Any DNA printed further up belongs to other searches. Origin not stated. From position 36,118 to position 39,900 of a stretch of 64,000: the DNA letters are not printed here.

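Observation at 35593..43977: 2808-aa single ORF fusing a site-2-protease (M50) membrane domain to a ClpB/ClpA-like double AAA+ unfoldase and HEAT-like repeats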

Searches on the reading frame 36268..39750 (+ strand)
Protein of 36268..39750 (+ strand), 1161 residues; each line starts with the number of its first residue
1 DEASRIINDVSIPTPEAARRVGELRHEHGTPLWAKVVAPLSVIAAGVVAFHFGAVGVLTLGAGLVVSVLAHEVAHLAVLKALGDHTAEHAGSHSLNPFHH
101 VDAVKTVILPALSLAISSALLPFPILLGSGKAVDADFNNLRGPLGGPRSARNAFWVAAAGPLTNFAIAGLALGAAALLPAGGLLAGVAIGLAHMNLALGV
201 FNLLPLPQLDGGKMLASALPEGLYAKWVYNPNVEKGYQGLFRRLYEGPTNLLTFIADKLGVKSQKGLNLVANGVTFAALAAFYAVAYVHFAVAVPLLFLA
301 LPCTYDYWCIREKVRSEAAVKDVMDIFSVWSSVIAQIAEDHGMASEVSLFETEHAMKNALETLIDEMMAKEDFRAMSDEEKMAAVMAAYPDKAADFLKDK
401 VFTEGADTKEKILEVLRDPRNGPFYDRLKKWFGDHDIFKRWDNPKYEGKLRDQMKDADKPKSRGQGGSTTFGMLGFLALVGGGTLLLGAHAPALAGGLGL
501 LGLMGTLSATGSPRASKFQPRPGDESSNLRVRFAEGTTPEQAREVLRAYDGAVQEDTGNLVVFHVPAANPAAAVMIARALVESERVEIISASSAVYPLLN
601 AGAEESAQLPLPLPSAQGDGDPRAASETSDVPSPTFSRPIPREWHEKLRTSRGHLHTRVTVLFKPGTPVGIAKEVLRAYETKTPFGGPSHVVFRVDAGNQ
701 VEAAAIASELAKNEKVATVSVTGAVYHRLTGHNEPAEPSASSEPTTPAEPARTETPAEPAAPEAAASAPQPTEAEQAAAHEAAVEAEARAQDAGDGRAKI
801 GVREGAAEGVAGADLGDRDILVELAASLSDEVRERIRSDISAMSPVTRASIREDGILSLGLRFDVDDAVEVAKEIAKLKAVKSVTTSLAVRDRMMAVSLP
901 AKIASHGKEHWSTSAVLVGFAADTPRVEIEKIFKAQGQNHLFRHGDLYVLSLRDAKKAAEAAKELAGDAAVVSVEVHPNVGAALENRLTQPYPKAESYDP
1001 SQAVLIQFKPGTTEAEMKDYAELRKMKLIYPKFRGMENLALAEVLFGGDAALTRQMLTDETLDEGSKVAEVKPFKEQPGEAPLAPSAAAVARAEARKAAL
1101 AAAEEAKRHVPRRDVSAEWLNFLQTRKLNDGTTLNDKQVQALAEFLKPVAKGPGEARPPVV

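Call 49: predict_structure(alignment_id=A1)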
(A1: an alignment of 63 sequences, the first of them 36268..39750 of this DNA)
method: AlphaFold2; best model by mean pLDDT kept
length: 1161 residues; sequences in the alignment: 63
mean_pLDDT: 79.8   pTM: 0.41
mean pLDDT of the five models: 79.8, 78.3, 77.7, 77.4, 77.2
residues with pLDDT >= 90: 603; 70-90: 264; 50-70: 122; < 50: 172
segments of 3 or more residues with pLDDT < 50: 247-250, 290-304, 461-512, 604-640, 733-770, 1109-1113, 1150-1153, 1155-1161
pLDDT, mean of each block of 10 residues (from residue 1): 64 75 79 75 71 73 87 93 89 81 79 75 72 81 66 90 96 90 84 89 82 83 60 49 48 58 64 64 55 40 62 87 95 97 94 95 94 96 98 97 96 98 98 96 78 73 38 39 32 33 33 74 90 95 96 91 96 95 96 92 42 30 32 32 88 82 94 94 81 94 96 97 93 43 33 31 36 81 95 93 81 83 96 97 97 94 94 97 96 95 96 97 96 95 93 96 97 98 96 95 96 97 97 95 92 95 95 75 91 91 69 64 86 89 68 42 33
secondary structure, 60 per line:
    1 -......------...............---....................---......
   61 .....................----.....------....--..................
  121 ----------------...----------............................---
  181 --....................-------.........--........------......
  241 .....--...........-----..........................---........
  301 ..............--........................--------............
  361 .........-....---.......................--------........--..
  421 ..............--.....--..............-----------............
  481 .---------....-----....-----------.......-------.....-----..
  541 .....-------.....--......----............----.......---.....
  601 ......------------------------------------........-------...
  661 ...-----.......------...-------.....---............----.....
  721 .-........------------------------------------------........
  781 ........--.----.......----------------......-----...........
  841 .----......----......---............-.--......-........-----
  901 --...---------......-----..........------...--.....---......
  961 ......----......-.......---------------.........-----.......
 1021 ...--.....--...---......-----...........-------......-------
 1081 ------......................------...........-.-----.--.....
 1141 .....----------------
elements in order (helices of 4 or more, strands of 3 or more residues): H2-7 H14-28 H32-51 H55-81 H86-90 H97-100 H103-120 H150-177 H183-202 H210-218 H221-228 H235-245 H248-258 H264-289 H293-314 H317-340 H349-369 H371-374 H378-400 H409-416 H419-434 H437-441 H444-457 H469-481 H491-494 H500-503 E518-521 E529-533 H539-545 E553-557 E560-565 H570-581 E586-592 H596-606 H643-647 E648-650 E658-663 H669-675 E682-684 E692-696 H700-711 E716-721 H723-730 H773-788 H796-799 E800-802 E819-824 H830-841 E846-851 E856-861 H865-876 E881-886 H888-895 E903-905 E915-920 H926-935 E942-944 E947-951 H955-966 E971-976 H978-984 E1003-1008 H1014-1023 E1026-1030 E1039-1044 H1050-1060 E1068-1073 H1087-1108 H1115-1125 H1136-1145
